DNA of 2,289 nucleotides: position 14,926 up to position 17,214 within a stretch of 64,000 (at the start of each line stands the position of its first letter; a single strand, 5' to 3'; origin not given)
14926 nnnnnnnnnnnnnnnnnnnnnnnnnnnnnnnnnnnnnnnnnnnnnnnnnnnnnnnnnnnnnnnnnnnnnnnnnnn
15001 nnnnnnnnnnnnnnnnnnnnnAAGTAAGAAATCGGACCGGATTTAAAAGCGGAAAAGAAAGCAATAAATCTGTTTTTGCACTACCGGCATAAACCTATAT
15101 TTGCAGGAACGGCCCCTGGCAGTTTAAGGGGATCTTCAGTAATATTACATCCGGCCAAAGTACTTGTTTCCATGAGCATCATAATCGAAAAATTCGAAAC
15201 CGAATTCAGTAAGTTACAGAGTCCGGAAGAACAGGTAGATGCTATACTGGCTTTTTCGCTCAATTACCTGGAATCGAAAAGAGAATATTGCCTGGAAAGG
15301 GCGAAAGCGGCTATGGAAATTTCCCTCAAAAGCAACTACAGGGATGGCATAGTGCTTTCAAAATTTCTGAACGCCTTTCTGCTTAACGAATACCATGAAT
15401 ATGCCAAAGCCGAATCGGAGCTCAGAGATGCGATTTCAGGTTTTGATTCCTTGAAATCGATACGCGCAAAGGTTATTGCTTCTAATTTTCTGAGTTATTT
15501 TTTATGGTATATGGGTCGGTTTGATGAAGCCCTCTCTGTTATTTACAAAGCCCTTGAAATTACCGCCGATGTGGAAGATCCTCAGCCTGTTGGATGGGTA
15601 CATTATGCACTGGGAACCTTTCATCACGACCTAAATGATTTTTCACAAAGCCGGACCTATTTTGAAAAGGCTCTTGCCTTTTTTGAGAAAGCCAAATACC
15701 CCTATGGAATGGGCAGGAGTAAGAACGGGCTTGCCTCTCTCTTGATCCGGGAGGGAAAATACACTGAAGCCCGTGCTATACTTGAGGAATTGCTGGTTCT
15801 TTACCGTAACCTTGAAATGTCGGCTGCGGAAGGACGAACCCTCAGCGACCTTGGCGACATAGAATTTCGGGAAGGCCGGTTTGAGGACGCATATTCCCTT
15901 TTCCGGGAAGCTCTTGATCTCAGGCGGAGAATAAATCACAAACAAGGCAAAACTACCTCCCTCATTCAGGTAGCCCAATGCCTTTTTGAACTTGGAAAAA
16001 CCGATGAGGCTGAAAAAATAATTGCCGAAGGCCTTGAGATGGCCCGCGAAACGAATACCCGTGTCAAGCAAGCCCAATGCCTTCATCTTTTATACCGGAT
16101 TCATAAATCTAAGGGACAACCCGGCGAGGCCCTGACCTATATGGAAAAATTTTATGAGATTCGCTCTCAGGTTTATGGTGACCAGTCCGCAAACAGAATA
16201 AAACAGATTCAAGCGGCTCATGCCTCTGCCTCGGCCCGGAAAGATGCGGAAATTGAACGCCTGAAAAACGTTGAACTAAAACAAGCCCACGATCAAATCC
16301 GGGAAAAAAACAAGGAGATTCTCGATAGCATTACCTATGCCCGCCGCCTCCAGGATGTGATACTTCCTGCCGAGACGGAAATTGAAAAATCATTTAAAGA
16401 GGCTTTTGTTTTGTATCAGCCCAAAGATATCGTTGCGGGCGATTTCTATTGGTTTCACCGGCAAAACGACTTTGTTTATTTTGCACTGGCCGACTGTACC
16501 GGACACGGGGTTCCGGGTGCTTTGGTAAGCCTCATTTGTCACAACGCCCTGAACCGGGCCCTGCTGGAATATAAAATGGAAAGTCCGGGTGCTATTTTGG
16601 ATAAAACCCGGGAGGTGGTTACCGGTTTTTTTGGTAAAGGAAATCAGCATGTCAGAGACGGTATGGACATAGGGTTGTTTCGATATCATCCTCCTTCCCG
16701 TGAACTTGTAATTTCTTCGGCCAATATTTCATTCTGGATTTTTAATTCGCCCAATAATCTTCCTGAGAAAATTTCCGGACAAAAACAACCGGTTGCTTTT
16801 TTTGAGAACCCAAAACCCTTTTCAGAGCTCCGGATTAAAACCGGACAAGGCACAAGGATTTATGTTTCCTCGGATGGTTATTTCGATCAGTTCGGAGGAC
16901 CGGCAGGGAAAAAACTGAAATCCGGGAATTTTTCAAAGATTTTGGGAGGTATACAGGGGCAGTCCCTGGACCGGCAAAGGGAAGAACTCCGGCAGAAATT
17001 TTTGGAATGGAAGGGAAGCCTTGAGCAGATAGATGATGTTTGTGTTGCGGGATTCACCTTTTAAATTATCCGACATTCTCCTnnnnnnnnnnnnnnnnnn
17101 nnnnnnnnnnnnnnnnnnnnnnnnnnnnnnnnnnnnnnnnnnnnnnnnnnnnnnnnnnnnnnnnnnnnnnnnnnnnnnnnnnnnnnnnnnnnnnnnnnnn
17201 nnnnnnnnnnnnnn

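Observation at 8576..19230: Cluster of four paralogous TPR proteins built on a SpoIIE/RsbU-type PP2C phosphatase domain, two with a periplasmic TPR sensor between TM helices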

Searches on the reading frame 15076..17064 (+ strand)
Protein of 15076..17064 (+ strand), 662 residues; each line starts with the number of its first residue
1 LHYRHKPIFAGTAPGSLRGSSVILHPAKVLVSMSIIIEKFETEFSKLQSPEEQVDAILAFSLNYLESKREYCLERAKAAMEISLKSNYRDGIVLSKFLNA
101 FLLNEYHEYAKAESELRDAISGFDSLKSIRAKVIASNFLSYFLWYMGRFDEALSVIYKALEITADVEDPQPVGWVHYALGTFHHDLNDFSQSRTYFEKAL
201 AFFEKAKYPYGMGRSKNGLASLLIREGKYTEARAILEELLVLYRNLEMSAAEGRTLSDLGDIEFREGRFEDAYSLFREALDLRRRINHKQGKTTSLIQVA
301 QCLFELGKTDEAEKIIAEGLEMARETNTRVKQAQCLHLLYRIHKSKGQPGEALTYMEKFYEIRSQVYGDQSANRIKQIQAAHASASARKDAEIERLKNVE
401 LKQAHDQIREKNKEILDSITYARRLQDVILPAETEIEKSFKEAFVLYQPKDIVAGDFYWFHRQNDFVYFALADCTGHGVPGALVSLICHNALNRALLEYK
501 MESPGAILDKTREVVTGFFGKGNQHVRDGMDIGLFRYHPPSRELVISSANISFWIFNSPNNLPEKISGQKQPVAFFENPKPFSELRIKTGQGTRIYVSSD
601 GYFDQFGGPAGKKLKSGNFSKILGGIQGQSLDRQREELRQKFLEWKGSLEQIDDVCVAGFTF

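Call 4: search_protein_families(library=pfam, proteins=[window:15076-17064:+], max_evalue=0.01)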
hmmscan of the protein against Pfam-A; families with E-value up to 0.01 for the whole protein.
window:15076-17064:+ (662 aa): 22 families
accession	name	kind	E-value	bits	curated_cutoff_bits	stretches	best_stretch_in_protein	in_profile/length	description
PF13424.12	TPR_12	-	3.9e-32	110.7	30.1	3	214-284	4-76/77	Tetratricopeptide repeat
PF13374.12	TPR_10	-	3.7e-22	78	27.5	0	255-286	4-35/42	Tetratricopeptide repeat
PF13181.12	TPR_8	-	2.5e-18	65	25.7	0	176-200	4-28/34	Tetratricopeptide repeat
PF07719.23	TPR_2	-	4.1e-17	61.3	27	1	255-283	3-31/34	Tetratricopeptide repeat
PF17874.7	TPR_MalT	-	2.1e-16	60.6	45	2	256-362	83-190/336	MalT-like TPR region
PF14559.12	TPR_19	-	2.6e-15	56.9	25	1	264-333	2-64/68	Tetratricopeptide repeat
PF13428.12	TPR_14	-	5.4e-15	54.9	23.5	0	219-244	7-32/44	Tetratricopeptide repeat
PF07228.17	SpoIIE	-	2.8e-13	50.7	25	1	467-657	5-186/192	Stage II sporulation protein E (SpoIIE)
PF13176.12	TPR_7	-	5.6e-13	48.3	27.9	0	219-246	5-32/36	Tetratricopeptide repeat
PF00515.34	TPR_1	-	9.2e-13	47.9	27.8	0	175-201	3-29/34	Tetratricopeptide repeat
PF25068.1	ARM_TT21_4th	-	5e-10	40.3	30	1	297-380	36-120/153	Tetratricopeptide repeat protein 21 forth ARM domain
PF13432.12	TPR_16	-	1.2e-08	35.6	32.7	2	219-282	3-60/65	Tetratricopeptide repeat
PF24885.1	TPR_NPHP3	-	6.4e-07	29.4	100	2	109-235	78-205/239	Nephrocystin-3 TPR domain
PF25062.1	ARM_TT21_N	-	1.2e-06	28.9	40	1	138-246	105-201/222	Tetratricopeptide repeat protein 21 N-terminal ARM repeat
PF07721.20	TPR_4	-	1.8e-06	28.4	27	0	218-238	6-26/26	Tetratricopeptide repeat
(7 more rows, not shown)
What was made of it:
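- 15172..17064 (+): Gene C: 630-aa soluble TPR-PP2C phosphatase. The mechanical ORF starts at TTG 15076. There is no TM segment. The TPR array spans about nt 15373-16230. A helical linker joins it directly to a SiaA-like PP2C at nt 16474-17046. Pfam TPR_12 E 3.9e-32 and SpoIIE E 2.8e-13 (call 4).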

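Call 31: search_protein_families(library=ncbifam, proteins=[window:15076-17064:+], max_evalue=0.01)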
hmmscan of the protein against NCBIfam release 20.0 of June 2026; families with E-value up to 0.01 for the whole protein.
window:15076-17064:+ (662 aa): 15 families
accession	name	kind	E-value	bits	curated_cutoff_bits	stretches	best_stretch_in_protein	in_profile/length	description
NF038263.1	prot_phos_SiaA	equivalog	2e-49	168.7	700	1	398-662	394-657/658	biofilm regulation protein phosphatase SiaA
NF053617.1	SARPRegAfsRStmc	equivalog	2.6e-16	58.8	1430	2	167-376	730-939/986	SARP-family global regulator AfsR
NF041717.1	HaaA_phane_TPR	equivalog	9.8e-15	53.7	1125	1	145-341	684-880/882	cyclophane-containing RiPP biosynthesis TPR protein HaaT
NF053520.1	HK_Porph_FimS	equivalog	2.9e-14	52.3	600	1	144-407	95-355/618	sensor histidine kinase FimS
NF040586.1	FxSxx_TPR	equivalog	4.2e-10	38.7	300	1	100-371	435-720/830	FxSxx-COOH system tetratricopeptide repeat protein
NF053720.1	NsdA_fam_reg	subfamily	4.5e-08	33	75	1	175-385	203-420/432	NsdA family TPR-like regulatory protein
NF058541.1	SusR_regulator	equivalog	4.5e-08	32.7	480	1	98-348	45-296/515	SusR family glycan utilization regulator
NF003420.0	PRK04841.1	equivalog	2.1e-05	22.8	537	1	225-363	503-642/903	HTH-type transcriptional regulator MalT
NF053779.1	BT3442_fam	equivalog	3.3e-05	22.8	940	1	142-399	111-355/563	BT3442 family protein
NF052312.1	T9SS_PorW_SprE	equivalog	0.00016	20.5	250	0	259-362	110-208/716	type IX secretion system periplasmic lipoprotein PorW/SprE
TIGR03903.1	TOMM_kin_cyc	equivalog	0.00032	18.6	705.75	1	259-328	1183-1253/1267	TOMM system kinase/cyclase fusion protein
NF052415.1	T3SS_chap_SctY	equivalog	0.0013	19.2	70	0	219-321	12-105/106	type III secretion apparatus assembly chaperone SctY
TIGR00540.1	TPR_hemY_coli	hypoth_equivalog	0.0029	16.4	142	0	252-315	325-381/385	heme biosynthesis-associated TPR protein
TIGR02795.1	tol_pal_ybgF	equivalog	0.0048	17.5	90.1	0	219-318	8-101/119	tol-pal system protein YbgF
TIGR00756.2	PPR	repeat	0.0057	16.7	20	0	265-279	12-26/35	pentatricopeptide repeat protein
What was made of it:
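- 15172..17064 (+): NCBIfam SiaA E 2e-49 (call 31).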
